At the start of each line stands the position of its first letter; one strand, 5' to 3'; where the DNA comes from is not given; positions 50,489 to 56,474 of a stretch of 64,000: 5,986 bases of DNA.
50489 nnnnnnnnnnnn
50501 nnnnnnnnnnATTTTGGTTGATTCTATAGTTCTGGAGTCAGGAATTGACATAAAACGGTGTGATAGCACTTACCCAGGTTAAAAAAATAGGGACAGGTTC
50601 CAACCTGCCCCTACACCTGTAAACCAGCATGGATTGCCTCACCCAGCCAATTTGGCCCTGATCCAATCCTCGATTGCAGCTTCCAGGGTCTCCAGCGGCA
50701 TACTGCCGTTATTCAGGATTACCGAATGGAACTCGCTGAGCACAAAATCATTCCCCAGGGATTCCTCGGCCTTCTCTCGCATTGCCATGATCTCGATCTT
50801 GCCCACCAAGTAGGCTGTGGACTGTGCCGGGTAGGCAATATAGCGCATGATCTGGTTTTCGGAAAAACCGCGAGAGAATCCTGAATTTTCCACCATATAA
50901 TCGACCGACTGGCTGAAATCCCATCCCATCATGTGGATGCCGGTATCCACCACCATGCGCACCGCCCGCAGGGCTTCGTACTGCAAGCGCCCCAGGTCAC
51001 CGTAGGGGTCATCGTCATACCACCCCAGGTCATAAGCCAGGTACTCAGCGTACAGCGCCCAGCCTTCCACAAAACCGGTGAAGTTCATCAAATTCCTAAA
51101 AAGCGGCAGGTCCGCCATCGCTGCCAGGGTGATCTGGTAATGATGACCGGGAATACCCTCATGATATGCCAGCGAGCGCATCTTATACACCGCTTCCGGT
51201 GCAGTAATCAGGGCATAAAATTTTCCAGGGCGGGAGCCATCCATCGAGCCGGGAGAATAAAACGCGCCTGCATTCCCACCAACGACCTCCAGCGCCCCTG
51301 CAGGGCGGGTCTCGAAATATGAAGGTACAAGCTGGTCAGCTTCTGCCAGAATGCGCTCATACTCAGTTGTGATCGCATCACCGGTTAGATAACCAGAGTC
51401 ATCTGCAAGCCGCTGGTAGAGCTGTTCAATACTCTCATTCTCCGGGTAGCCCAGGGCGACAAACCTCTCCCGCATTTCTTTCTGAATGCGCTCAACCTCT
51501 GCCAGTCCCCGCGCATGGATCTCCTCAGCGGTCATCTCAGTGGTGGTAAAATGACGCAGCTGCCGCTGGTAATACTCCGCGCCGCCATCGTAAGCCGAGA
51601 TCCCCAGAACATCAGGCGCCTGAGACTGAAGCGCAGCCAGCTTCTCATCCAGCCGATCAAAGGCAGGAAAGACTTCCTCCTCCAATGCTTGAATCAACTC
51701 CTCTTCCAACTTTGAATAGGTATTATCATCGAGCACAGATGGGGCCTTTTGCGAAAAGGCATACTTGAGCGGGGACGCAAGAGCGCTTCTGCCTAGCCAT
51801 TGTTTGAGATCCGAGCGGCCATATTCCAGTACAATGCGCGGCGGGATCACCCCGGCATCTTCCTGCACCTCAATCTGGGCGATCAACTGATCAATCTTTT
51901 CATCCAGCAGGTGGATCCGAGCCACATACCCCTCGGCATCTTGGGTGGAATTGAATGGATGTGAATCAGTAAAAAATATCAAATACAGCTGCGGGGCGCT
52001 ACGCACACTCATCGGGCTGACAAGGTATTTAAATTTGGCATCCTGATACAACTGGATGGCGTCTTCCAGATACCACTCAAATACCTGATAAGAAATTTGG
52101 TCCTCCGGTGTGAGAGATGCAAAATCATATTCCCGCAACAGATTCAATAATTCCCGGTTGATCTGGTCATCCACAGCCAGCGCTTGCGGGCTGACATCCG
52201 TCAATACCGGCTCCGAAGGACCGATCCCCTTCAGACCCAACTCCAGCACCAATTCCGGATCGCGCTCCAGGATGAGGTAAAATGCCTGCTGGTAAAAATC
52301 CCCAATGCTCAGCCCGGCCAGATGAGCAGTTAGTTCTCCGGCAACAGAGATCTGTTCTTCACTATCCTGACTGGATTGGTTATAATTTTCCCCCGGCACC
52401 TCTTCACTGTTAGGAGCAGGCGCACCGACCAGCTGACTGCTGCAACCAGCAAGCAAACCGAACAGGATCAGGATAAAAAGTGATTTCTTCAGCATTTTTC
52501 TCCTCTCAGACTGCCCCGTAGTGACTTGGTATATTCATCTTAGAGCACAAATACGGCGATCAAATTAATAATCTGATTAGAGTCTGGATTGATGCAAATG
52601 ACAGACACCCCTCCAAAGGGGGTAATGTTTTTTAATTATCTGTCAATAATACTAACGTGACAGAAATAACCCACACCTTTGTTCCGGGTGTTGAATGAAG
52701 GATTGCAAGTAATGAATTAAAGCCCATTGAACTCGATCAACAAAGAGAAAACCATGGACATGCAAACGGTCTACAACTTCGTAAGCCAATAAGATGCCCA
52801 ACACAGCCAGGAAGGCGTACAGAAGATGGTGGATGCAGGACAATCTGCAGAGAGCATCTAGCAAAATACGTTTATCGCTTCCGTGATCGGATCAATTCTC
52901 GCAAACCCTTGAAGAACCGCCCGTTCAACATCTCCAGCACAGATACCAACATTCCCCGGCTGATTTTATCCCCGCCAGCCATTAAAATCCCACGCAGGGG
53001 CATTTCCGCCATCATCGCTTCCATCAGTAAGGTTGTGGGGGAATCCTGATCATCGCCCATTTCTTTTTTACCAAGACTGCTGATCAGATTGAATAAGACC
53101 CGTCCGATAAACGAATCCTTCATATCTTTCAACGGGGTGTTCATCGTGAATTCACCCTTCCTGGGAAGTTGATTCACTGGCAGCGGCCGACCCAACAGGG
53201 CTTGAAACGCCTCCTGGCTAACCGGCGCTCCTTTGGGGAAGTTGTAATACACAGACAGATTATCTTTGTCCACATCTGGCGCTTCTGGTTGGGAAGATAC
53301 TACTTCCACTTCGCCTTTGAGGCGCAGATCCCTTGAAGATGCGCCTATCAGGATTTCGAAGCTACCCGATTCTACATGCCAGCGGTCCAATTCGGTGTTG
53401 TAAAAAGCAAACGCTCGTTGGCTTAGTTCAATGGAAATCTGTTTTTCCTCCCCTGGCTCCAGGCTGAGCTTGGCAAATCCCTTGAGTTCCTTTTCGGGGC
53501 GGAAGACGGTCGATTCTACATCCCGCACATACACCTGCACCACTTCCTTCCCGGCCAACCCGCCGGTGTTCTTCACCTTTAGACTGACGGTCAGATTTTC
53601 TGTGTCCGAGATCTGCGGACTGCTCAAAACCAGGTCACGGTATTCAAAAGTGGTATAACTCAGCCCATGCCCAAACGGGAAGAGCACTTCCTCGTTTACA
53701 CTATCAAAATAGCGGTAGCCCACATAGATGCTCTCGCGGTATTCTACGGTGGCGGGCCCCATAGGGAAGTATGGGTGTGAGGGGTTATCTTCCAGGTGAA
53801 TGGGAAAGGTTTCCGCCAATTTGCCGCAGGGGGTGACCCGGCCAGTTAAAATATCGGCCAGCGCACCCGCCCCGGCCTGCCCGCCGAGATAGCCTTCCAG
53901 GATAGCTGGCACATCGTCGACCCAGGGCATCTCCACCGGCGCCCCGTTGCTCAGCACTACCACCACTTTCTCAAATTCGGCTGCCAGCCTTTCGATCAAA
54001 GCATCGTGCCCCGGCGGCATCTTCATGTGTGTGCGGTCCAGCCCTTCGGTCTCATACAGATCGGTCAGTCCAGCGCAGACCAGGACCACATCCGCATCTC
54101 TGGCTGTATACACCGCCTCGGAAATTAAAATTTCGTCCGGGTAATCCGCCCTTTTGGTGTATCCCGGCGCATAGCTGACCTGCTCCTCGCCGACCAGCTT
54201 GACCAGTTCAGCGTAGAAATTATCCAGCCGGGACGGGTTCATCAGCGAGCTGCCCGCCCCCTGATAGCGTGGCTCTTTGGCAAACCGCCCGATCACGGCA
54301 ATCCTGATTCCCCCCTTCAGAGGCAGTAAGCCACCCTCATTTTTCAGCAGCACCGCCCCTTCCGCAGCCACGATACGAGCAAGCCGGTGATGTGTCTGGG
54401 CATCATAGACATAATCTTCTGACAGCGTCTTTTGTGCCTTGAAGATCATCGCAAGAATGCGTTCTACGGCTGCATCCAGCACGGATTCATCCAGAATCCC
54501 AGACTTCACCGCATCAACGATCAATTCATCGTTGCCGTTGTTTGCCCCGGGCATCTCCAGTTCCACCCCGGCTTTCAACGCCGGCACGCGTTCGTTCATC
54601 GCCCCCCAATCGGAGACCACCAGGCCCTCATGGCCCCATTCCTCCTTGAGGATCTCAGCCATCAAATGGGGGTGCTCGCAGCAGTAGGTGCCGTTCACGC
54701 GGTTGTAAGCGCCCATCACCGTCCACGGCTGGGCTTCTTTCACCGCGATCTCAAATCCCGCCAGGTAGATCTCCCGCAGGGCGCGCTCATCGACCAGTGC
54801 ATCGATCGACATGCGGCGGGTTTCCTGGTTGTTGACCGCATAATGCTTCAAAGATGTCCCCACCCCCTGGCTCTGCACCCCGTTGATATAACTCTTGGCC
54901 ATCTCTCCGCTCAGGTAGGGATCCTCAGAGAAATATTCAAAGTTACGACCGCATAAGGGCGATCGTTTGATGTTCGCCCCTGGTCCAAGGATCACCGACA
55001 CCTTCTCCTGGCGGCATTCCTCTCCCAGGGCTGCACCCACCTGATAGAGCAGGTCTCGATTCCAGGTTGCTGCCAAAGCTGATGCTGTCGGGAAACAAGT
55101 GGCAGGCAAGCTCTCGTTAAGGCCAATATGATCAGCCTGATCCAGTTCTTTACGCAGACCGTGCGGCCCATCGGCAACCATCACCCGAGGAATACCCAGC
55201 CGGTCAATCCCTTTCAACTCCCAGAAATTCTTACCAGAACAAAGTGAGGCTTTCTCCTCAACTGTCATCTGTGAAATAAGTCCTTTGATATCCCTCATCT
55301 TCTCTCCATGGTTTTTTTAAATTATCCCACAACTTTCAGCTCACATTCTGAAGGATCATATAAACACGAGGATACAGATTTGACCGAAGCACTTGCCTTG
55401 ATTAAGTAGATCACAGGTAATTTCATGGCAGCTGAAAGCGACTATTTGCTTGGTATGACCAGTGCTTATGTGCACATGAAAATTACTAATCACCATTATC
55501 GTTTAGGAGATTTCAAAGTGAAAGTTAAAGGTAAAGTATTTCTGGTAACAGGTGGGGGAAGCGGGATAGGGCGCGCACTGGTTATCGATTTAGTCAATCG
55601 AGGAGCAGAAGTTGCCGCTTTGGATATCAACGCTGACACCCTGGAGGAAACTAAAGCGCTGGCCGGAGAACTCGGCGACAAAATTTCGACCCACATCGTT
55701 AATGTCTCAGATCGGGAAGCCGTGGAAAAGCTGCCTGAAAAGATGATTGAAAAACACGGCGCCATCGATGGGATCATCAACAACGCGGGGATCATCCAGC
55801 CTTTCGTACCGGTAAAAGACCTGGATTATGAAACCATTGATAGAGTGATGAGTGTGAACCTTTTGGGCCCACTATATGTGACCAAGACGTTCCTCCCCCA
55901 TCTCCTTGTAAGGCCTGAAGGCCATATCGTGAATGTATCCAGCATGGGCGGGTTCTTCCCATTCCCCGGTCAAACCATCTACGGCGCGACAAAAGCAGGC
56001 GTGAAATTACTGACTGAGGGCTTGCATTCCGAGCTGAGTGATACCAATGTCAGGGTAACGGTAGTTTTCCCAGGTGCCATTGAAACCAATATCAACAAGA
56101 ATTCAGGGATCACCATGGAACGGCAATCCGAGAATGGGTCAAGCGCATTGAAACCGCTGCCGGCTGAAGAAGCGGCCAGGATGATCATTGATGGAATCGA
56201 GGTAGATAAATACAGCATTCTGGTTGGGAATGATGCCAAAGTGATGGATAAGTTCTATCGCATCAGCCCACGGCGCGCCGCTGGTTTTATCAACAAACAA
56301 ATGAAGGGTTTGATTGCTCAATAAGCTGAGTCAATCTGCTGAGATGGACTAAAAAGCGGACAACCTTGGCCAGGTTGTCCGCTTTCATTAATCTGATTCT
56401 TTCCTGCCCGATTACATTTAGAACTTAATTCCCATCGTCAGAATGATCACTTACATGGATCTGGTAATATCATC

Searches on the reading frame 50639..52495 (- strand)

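Call 57: search_protein_families(library=pfam, proteins=[window:50639-52495:-], max_evalue=0.00001)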
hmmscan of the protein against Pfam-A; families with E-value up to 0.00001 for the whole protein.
window:50639-52495:- (618 aa): 1 family
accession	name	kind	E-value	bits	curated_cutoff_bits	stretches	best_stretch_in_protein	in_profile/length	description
PF05960.17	DUF885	-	9.7e-135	451.6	32.4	1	80-608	1-532/532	Bacterial protein of unknown function (DUF885)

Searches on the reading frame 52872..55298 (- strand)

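Call 57: search_protein_families(library=pfam, proteins=[window:52872-55298:-], max_evalue=0.00001)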
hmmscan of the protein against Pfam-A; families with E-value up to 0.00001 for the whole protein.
window:52872-55298:- (808 aa): 3 families
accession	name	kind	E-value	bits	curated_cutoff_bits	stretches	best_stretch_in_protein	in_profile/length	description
PF01915.27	Glyco_hydro_3_C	-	4.4e-52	177.4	31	1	316-548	2-200/200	Glycosyl hydrolase family 3 C-terminal domain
PF00933.27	Glyco_hydro_3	-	2.4e-40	139.4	27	1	63-283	78-315/316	Glycosyl hydrolase family 3 N terminal domain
PF14310.12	Fn3-like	-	7.4e-27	93.7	25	1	585-655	1-71/71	Fibronectin type III-like domain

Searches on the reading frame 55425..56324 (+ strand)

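Call 57: search_protein_families(library=pfam, proteins=[window:55425-56324:+], max_evalue=0.00001)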
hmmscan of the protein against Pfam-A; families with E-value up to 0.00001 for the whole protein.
window:55425-56324:+ (299 aa): 4 families
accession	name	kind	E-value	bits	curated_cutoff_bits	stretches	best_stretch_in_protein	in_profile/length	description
PF00106.31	adh_short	-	3.4e-55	187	26.6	1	37-227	1-190/195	short chain dehydrogenase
PF13561.12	adh_short_C2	-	2.9e-39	135.5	27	1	46-245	6-200/236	Enoyl-(Acyl carrier protein) reductase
PF08659.16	KR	-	2.5e-15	57.3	22.6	1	39-193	3-156/180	KR domain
PF23441.1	SDR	-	1.3e-06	28.5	27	1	39-226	10-201/258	SDR-like rossmann domain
